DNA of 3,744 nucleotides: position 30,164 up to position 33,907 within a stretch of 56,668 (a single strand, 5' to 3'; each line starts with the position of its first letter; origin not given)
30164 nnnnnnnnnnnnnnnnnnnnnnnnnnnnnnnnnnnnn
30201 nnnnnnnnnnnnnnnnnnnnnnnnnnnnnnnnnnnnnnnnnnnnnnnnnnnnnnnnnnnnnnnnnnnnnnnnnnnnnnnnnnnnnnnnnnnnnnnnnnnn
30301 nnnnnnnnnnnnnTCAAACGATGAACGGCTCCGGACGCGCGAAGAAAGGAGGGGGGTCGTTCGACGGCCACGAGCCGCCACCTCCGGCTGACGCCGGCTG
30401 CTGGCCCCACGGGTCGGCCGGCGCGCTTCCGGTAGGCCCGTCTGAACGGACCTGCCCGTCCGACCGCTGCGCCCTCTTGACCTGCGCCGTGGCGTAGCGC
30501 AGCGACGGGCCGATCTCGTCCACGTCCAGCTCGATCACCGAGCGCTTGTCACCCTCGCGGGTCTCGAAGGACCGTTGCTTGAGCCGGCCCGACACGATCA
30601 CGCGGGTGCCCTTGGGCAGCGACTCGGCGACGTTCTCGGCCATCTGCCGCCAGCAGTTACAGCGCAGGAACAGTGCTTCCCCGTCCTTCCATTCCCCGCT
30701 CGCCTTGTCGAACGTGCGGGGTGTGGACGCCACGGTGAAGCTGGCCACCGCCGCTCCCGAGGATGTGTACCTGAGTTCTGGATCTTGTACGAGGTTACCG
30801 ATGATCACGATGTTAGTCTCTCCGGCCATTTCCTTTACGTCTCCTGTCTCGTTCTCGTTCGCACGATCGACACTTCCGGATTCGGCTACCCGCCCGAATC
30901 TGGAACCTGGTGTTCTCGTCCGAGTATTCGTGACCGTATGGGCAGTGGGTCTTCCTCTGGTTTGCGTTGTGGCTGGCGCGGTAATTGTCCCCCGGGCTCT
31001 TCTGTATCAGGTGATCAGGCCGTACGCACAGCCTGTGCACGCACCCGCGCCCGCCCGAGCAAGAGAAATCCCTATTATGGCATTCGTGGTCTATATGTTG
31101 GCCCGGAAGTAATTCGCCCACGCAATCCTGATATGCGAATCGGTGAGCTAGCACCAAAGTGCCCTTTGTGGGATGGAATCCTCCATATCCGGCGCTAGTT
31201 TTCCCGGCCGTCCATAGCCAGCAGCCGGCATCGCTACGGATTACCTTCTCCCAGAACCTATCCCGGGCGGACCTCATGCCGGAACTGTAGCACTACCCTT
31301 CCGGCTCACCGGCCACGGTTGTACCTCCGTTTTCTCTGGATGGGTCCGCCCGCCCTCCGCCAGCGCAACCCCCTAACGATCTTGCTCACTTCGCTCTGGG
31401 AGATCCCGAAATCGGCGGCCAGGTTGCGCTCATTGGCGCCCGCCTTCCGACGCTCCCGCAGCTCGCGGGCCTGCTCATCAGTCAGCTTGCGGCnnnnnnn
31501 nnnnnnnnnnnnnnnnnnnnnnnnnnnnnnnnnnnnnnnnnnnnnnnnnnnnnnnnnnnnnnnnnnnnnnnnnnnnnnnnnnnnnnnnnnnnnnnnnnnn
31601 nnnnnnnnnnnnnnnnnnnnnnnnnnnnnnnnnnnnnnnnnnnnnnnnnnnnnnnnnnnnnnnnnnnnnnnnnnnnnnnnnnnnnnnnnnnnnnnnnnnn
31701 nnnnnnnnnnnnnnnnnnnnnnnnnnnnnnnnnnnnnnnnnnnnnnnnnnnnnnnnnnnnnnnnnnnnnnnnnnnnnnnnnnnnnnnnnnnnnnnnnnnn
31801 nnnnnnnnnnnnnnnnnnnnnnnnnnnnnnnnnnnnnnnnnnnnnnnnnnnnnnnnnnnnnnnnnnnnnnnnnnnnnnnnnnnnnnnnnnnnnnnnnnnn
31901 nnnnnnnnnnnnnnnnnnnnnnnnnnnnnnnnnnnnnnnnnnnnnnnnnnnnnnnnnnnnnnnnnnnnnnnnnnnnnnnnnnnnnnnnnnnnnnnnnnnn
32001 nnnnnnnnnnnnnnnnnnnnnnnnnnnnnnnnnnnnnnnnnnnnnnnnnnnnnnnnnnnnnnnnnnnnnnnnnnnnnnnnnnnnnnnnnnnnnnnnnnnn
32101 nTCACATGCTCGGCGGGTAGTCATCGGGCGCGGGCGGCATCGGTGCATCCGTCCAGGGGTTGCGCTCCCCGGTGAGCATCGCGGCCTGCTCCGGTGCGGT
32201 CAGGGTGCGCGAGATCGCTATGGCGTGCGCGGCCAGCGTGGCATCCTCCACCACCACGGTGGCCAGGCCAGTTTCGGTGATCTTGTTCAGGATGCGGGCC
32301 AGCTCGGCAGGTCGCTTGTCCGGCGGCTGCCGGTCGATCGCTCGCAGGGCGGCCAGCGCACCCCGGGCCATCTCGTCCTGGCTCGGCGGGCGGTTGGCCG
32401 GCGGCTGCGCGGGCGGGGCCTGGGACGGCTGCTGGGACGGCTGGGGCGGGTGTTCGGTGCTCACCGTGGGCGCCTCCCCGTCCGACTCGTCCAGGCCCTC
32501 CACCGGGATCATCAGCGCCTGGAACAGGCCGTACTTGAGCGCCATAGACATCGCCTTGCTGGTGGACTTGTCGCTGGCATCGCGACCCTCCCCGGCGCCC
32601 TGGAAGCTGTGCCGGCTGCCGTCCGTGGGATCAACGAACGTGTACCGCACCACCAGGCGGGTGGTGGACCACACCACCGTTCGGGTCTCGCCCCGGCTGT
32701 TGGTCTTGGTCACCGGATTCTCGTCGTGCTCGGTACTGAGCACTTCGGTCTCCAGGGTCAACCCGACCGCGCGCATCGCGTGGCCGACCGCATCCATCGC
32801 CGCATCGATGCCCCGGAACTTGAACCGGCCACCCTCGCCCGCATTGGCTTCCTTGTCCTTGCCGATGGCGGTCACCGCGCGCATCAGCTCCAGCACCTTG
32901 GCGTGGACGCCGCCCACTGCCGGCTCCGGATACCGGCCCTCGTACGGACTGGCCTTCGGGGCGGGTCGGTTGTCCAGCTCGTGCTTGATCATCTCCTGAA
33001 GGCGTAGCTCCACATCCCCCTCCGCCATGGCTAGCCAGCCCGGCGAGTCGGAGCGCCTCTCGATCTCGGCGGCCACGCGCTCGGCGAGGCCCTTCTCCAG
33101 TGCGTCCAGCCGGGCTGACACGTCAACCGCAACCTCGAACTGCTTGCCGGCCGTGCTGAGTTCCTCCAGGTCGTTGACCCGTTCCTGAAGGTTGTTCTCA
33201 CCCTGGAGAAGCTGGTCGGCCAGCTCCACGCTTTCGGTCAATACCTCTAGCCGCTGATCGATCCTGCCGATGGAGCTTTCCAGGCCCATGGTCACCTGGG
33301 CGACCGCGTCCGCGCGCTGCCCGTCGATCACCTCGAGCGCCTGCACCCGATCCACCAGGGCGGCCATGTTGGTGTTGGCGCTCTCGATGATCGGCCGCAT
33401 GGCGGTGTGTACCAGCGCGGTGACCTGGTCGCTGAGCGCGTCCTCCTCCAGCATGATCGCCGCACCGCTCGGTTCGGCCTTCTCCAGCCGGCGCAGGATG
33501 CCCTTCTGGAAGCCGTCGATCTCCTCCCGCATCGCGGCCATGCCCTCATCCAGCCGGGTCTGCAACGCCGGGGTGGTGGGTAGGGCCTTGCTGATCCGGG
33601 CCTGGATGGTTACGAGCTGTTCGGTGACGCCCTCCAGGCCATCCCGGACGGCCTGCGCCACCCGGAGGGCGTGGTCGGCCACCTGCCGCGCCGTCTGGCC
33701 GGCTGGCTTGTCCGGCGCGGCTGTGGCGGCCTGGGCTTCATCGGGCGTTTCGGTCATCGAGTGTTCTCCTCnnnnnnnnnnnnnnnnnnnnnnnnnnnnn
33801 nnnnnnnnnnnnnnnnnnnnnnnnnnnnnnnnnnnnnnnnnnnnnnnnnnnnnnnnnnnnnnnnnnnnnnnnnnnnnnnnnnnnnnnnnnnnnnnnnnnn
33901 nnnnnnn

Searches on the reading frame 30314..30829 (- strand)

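Call 68: search_protein_families(library=pfam, proteins=[window:30314-30829:-], max_evalue=0.01)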
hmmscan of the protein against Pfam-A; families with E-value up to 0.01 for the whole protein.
window:30314-30829:- (171 aa): 2 families
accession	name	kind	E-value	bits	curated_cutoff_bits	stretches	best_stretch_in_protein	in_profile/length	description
PF00436.31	SSB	-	3.5e-30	104.6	26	1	6-106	3-101/104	Single-strand binding protein family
PF01336.31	tRNA_anti-codon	-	0.00023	21.4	27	1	54-106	28-72/75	OB-fold nucleic acid binding domain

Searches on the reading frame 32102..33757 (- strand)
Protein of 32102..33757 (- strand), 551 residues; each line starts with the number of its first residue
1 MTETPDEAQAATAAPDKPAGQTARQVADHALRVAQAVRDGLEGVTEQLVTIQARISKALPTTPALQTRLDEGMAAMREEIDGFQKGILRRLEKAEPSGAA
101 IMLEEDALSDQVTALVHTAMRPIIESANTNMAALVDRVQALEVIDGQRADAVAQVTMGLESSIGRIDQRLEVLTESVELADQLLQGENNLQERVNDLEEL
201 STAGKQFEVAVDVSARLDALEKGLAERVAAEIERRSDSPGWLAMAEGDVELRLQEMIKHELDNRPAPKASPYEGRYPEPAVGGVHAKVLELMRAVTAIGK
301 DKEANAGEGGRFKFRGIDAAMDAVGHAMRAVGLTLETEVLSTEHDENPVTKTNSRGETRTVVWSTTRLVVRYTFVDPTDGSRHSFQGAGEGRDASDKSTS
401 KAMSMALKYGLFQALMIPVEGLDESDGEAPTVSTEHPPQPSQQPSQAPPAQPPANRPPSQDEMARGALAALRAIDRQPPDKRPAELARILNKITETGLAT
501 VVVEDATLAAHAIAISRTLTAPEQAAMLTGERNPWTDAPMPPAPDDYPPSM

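Call 10: search_protein_families(library=pfam, proteins=[window:32102-33757:-], max_evalue=0.001)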
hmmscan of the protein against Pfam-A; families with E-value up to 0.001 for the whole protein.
window:32102-33757:- (551 aa): 1 family
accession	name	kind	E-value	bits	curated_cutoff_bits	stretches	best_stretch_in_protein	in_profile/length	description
PF04404.17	ERF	-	1.6e-11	44.9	25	1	286-447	3-147/153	ERF superfamily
